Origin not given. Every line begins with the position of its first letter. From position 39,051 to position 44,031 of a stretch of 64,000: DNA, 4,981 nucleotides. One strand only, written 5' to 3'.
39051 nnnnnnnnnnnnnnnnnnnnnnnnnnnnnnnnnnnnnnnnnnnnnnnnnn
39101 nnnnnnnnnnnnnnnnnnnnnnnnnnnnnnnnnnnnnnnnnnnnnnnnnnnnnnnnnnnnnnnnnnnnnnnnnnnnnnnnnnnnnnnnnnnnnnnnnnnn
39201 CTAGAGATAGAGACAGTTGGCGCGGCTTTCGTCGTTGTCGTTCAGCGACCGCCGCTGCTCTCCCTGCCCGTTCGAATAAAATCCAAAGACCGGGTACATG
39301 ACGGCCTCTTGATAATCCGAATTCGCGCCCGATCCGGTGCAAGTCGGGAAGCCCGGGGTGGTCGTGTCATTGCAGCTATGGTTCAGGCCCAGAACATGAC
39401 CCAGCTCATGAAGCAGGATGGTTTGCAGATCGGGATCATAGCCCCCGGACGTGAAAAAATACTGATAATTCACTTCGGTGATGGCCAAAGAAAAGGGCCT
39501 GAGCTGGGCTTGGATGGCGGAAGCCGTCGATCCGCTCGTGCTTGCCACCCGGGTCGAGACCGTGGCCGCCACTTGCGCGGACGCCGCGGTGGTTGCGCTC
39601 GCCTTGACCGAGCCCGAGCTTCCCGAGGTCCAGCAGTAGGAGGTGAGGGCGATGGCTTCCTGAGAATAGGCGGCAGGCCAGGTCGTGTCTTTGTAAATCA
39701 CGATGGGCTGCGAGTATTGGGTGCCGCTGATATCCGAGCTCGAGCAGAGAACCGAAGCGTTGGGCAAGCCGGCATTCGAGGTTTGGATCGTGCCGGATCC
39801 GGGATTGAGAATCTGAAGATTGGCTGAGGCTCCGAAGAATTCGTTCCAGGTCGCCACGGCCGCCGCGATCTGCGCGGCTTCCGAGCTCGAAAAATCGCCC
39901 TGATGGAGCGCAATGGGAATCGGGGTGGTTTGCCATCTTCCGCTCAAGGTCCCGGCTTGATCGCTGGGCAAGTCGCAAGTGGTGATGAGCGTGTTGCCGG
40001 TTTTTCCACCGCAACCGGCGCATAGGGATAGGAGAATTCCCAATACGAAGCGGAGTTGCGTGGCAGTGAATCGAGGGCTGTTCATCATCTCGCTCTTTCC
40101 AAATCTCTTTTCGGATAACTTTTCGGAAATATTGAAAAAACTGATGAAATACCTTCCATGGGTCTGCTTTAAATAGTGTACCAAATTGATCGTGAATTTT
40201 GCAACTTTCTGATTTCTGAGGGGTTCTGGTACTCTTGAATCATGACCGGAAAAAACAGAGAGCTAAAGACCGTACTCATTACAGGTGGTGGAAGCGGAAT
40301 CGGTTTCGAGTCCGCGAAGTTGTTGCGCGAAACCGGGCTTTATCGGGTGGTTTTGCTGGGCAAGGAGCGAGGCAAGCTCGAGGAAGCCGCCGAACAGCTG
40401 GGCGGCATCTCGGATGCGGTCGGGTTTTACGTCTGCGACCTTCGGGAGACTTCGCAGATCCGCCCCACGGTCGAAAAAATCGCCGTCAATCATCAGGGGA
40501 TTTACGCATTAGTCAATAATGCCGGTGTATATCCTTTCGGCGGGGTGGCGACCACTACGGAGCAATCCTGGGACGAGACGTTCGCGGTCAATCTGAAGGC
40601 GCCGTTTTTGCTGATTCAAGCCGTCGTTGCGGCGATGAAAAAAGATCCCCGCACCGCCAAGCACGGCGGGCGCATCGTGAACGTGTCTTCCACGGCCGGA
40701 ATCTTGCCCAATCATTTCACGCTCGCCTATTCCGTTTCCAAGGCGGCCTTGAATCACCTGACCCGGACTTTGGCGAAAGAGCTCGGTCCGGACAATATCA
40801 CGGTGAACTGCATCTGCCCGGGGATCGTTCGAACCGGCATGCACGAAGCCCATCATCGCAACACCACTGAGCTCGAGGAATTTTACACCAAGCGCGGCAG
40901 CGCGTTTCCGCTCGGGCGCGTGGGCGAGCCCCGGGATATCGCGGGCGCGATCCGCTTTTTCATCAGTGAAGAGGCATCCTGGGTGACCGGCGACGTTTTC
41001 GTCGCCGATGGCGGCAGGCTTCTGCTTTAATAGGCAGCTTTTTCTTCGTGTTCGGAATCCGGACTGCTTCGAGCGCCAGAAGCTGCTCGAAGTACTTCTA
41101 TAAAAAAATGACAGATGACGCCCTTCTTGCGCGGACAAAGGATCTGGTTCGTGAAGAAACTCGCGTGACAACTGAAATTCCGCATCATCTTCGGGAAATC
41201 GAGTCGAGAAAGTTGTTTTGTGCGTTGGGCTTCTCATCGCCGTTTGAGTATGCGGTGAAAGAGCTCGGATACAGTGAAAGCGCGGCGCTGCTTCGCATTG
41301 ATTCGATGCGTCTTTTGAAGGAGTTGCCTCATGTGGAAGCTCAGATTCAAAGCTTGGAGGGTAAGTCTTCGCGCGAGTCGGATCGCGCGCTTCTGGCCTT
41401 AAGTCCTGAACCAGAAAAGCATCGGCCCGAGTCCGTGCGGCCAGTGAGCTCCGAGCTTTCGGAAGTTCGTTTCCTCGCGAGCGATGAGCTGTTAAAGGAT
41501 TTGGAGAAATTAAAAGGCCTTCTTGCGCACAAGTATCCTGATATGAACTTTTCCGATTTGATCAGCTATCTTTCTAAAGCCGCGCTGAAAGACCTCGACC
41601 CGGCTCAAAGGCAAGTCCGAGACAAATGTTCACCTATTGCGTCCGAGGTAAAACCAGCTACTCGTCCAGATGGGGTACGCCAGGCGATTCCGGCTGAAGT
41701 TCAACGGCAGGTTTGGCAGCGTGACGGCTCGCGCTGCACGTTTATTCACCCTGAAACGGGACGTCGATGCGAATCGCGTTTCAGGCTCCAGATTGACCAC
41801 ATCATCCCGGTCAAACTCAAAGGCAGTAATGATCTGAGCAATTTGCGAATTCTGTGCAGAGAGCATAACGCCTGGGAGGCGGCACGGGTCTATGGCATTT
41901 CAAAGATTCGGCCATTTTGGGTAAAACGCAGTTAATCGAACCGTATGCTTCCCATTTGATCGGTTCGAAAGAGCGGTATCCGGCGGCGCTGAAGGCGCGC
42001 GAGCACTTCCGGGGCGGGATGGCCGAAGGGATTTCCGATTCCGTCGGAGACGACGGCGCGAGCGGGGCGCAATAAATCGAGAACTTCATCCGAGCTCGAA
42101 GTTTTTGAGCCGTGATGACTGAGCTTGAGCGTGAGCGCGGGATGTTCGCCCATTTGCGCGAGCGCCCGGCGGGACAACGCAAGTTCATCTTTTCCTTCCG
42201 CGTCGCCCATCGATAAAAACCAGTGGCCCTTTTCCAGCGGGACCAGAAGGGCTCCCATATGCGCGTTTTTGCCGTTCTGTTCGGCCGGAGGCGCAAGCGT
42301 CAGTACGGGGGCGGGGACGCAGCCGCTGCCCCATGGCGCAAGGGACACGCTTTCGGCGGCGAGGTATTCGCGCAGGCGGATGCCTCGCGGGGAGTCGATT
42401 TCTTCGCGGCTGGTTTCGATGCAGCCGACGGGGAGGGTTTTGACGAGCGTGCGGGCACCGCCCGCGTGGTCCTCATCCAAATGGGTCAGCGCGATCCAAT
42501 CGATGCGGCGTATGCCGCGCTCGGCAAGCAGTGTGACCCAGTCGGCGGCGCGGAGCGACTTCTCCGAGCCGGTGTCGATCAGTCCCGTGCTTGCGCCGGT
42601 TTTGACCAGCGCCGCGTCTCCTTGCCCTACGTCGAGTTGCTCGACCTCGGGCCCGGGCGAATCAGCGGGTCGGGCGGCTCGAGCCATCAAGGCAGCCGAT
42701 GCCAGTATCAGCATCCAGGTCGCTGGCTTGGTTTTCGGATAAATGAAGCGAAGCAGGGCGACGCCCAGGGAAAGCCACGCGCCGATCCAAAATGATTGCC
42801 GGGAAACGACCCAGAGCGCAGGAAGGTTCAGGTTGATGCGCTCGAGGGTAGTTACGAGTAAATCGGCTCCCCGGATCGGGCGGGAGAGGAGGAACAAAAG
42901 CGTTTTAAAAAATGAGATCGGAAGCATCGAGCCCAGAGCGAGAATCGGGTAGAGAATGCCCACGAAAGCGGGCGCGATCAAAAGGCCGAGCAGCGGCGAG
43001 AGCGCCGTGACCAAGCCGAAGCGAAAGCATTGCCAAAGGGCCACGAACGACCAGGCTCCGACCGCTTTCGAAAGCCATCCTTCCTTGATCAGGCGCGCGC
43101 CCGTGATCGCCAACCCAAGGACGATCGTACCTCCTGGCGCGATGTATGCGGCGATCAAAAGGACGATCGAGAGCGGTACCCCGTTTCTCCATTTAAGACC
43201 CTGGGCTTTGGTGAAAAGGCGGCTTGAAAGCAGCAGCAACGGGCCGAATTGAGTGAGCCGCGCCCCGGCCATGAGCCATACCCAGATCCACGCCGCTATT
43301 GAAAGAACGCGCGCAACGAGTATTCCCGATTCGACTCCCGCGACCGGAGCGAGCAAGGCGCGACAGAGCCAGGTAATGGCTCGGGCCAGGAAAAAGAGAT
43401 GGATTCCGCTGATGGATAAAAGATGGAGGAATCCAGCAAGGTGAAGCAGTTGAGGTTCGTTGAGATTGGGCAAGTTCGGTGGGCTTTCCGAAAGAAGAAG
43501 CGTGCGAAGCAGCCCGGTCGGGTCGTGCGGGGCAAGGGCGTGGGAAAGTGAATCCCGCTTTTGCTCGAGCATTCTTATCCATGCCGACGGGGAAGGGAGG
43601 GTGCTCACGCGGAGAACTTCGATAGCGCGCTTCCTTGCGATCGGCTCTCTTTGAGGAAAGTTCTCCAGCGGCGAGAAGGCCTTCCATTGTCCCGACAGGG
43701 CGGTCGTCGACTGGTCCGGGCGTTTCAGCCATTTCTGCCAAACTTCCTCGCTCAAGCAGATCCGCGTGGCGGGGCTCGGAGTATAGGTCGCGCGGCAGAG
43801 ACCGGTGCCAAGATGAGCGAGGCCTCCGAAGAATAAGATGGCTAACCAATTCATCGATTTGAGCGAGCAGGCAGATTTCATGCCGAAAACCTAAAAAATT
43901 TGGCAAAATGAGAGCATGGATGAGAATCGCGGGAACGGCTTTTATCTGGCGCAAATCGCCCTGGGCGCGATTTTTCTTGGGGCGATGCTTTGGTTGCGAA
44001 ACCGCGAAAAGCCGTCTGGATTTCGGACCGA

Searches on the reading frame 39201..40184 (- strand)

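Call 13: search_protein_families(library=pfam, proteins=[window:39201-40184:-], max_evalue=0.001)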
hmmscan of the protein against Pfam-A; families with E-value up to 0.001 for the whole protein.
window:39201-40184:- (327 aa): 3 families
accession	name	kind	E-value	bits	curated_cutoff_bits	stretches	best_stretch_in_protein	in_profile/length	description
PF00413.30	Peptidase_M10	-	6.1e-06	26.6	24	1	251-272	106-127/159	Matrixin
PF13688.12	Reprolysin_5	-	2.2e-05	25.2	27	1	103-300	26-188/196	Metallo-peptidase family M12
PF13583.11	Reprolysin_4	-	0.00023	21.4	22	0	248-286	128-169/203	Metallo-peptidase family M12B Reprolysin-like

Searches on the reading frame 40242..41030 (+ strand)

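Call 13: search_protein_families(library=pfam, proteins=[window:40242-41030:+], max_evalue=0.001)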
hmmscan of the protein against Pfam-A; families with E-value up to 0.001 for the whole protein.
window:40242-41030:+ (262 aa): 5 families
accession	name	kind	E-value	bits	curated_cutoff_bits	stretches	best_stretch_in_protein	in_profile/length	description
PF00106.31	adh_short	-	2.1e-54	184.4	26.6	1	9-204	1-190/195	short chain dehydrogenase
PF13561.12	adh_short_C2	-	3e-53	181.3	27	1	18-258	6-234/236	Enoyl-(Acyl carrier protein) reductase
PF08659.16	KR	-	1.9e-13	51.2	22.6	1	10-178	2-164/180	KR domain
PF23441.1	SDR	-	1.7e-09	37.9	27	1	9-262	8-258/258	SDR-like rossmann domain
PF08643.16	DUF1776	-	4.5e-06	26.7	25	1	96-200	102-203/294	Fungal family of unknown function (DUF1776)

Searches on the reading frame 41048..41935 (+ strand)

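Call 13: search_protein_families(library=pfam, proteins=[window:41048-41935:+], max_evalue=0.001)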
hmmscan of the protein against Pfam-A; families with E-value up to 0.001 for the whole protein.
window:41048-41935:+ (295 aa): 2 families
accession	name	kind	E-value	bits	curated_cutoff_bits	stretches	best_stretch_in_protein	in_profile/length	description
PF01844.29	HNH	-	1.9e-07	31.5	21.4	1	240-272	3-39/47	HNH endonuclease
PF14279.12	HNH_5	-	0.00047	20.5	27.5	1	247-272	13-38/56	HNH endonuclease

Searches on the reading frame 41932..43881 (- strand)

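Call 13: search_protein_families(library=pfam, proteins=[window:41932-43881:-], max_evalue=0.001)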
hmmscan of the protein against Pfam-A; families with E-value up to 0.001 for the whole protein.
window:41932-43881:- (649 aa): 1 family
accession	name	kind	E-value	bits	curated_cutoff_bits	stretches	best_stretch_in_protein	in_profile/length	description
PF00753.33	Lactamase_B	-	8.8e-12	45.8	22.7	1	417-603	2-184/196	Metallo-beta-lactamase superfamily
